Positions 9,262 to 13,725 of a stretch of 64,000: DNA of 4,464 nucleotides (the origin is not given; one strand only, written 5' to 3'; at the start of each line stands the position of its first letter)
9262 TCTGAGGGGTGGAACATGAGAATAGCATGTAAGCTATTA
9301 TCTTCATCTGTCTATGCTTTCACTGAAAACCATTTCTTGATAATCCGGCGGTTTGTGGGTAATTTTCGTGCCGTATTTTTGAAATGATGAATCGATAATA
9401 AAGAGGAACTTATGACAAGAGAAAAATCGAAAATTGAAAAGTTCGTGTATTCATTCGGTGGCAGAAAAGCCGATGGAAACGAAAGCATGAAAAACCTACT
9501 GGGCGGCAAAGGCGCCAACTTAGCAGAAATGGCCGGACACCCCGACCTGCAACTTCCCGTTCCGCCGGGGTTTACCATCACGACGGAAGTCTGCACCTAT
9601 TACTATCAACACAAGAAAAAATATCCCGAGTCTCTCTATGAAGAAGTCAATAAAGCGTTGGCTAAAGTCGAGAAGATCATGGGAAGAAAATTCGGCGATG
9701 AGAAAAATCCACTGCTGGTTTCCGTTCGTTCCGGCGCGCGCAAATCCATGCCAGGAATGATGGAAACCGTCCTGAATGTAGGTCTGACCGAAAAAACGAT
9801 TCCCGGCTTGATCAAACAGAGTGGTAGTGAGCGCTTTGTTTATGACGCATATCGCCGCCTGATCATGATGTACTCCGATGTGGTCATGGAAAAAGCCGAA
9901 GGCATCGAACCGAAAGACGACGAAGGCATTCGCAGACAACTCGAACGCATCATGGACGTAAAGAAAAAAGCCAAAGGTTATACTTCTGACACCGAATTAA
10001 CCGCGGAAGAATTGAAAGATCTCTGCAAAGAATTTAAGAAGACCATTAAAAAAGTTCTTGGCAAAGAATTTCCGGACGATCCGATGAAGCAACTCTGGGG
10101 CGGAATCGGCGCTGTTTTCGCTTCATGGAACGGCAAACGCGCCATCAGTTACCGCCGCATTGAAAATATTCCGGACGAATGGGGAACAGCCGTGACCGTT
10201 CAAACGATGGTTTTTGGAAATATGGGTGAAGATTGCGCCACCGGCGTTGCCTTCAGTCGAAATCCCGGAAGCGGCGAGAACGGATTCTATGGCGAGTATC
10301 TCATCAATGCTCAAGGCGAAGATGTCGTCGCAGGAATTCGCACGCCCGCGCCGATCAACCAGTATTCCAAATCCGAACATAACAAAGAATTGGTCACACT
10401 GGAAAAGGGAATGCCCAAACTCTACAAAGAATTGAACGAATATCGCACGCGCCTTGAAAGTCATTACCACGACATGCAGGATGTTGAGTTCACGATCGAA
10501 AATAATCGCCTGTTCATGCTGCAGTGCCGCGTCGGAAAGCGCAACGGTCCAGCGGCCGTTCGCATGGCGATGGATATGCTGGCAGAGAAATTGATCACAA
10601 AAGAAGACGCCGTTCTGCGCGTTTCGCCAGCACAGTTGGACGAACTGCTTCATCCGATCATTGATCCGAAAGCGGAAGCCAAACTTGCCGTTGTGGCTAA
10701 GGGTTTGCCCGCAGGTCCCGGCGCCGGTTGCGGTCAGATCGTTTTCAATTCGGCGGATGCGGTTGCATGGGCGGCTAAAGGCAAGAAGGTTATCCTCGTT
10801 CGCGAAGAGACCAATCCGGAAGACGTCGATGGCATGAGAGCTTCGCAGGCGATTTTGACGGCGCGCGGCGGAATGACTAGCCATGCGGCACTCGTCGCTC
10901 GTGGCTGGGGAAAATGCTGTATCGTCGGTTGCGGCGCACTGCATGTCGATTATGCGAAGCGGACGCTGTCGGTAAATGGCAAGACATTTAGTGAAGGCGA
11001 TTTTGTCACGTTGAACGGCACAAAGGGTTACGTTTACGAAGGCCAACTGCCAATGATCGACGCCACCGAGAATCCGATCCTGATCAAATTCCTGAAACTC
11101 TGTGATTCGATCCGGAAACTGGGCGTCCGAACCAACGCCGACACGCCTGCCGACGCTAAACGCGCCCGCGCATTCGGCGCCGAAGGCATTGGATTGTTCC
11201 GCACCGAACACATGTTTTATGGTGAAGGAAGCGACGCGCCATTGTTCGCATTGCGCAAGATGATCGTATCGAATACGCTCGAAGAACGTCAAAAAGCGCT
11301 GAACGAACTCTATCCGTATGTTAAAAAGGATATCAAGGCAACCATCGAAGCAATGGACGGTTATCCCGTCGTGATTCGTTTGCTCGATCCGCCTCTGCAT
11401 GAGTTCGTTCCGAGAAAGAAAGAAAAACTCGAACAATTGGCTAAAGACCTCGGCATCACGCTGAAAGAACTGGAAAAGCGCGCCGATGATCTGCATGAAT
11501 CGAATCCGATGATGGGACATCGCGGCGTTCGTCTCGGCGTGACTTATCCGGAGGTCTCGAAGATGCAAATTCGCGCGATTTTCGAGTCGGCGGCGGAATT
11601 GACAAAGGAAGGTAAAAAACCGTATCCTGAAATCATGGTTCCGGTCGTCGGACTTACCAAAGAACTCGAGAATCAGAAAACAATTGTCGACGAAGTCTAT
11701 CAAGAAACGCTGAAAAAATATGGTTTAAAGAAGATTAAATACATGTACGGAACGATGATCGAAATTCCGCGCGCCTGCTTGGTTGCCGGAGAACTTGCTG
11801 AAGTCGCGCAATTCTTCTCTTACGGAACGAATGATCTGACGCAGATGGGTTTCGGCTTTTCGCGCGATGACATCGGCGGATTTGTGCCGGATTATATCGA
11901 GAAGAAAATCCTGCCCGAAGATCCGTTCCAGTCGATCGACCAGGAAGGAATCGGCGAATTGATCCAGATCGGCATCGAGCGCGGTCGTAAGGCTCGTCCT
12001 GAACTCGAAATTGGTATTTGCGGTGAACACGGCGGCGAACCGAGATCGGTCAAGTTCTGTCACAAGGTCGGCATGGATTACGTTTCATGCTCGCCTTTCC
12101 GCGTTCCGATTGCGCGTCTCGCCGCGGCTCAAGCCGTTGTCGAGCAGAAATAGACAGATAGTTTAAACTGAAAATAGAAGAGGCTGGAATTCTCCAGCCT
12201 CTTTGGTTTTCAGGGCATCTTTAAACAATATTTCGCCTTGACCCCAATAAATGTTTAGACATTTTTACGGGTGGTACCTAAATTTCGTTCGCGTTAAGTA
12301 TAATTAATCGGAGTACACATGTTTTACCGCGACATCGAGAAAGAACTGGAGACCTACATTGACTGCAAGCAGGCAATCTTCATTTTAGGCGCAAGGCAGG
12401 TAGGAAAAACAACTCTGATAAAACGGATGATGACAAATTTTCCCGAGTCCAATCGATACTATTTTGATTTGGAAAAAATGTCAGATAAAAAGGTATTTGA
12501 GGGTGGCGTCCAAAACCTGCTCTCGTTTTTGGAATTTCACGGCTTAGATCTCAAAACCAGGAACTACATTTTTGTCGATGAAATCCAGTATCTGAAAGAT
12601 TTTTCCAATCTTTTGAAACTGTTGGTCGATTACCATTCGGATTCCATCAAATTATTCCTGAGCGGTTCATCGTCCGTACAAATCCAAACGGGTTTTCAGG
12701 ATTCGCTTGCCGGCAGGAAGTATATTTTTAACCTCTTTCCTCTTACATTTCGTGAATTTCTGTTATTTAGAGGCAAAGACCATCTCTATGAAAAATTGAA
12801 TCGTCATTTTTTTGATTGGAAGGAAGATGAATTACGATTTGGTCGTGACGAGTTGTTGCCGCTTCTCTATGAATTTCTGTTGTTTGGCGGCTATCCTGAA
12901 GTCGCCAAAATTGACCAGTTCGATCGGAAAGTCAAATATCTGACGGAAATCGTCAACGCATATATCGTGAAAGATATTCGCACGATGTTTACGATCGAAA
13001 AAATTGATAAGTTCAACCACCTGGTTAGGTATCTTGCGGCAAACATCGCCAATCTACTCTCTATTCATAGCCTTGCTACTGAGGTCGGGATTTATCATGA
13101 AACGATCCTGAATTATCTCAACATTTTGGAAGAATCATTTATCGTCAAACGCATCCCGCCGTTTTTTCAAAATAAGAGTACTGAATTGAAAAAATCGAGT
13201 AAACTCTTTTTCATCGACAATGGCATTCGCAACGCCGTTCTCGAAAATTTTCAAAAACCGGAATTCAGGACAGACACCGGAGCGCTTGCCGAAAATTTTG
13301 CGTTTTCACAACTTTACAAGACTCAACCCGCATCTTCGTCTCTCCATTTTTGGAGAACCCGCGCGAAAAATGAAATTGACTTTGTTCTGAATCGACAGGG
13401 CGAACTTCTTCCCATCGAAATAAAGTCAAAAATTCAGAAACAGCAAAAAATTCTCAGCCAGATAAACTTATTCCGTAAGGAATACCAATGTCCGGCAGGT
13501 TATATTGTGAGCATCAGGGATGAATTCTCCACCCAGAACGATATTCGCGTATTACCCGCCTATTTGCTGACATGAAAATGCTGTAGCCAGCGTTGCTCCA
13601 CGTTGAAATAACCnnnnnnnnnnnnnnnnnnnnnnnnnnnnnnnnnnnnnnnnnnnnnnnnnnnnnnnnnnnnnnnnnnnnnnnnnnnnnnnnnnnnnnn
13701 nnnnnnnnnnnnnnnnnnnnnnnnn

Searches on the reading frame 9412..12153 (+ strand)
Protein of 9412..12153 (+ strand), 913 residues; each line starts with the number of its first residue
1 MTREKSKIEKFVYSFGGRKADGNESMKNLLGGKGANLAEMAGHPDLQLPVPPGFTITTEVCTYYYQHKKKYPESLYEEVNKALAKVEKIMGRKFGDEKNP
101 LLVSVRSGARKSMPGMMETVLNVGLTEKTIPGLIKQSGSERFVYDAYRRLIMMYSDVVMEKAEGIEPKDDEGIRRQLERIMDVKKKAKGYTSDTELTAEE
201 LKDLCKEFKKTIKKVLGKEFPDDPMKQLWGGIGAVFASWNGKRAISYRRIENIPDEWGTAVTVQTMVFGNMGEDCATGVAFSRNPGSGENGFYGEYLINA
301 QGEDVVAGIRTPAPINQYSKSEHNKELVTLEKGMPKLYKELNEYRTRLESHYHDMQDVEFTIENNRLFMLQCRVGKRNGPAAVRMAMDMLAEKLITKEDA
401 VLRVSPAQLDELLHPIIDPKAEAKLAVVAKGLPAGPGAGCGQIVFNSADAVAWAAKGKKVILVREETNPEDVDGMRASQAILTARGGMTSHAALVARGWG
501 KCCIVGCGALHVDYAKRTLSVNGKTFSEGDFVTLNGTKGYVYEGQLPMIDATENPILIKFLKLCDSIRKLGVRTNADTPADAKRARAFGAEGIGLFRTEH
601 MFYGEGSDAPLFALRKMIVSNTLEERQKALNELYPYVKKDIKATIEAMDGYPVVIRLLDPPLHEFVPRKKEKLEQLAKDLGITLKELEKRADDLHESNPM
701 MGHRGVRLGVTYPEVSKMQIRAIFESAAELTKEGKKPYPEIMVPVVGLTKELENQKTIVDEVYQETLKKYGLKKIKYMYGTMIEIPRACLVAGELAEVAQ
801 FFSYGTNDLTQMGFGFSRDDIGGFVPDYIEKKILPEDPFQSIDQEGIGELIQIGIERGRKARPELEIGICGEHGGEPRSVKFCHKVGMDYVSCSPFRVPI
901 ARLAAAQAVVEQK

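Call 55: search_protein_families(library=pfam, proteins=[window:9412-12153:+], max_evalue=0.001)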
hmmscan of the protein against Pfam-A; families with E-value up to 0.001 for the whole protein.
window:9412-12153:+ (913 aa): 3 families
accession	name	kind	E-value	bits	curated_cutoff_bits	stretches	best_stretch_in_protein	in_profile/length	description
PF02896.24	PEP-utilizers_C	-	2e-73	247.6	22.8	1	561-908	11-291/293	PEP-utilising enzyme, PEP-binding domain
PF01326.24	PPDK_N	-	3.2e-57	194.7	27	2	74-393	76-327/328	Pyruvate phosphate dikinase, AMP/ATP-binding domain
PF00391.29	PEP-utilizers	-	1.2e-22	79.7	23.1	1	458-539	3-72/72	PEP-utilising enzyme, mobile domain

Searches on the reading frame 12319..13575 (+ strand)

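Call 28: search_protein_families(library=pfam, proteins=[window:12319-13575:+], max_evalue=0.01)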
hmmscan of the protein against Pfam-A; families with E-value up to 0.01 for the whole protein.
window:12319-13575:+ (418 aa): 6 families
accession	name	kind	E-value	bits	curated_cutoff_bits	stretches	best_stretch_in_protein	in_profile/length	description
PF13635.12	DUF4143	-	5.6e-42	143.6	28.1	1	218-370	2-159/160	Domain of unknown function (DUF4143)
PF13173.12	AAA_14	-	7.4e-28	97.6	27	1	18-148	3-129/129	AAA domain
PF13401.12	AAA_22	-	4e-07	30.8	27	1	17-119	5-125/130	AAA domain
PF01637.24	ATPase_2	-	7.9e-06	26.3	33.2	1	10-62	11-68/225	ATPase domain predominantly from Archaea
PF13479.12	AAA_24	-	0.0013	19.1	27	1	18-92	3-76/195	AAA domain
PF13191.12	AAA_16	-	0.0033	18.4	32.6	0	17-48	24-55/167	AAA ATPase domain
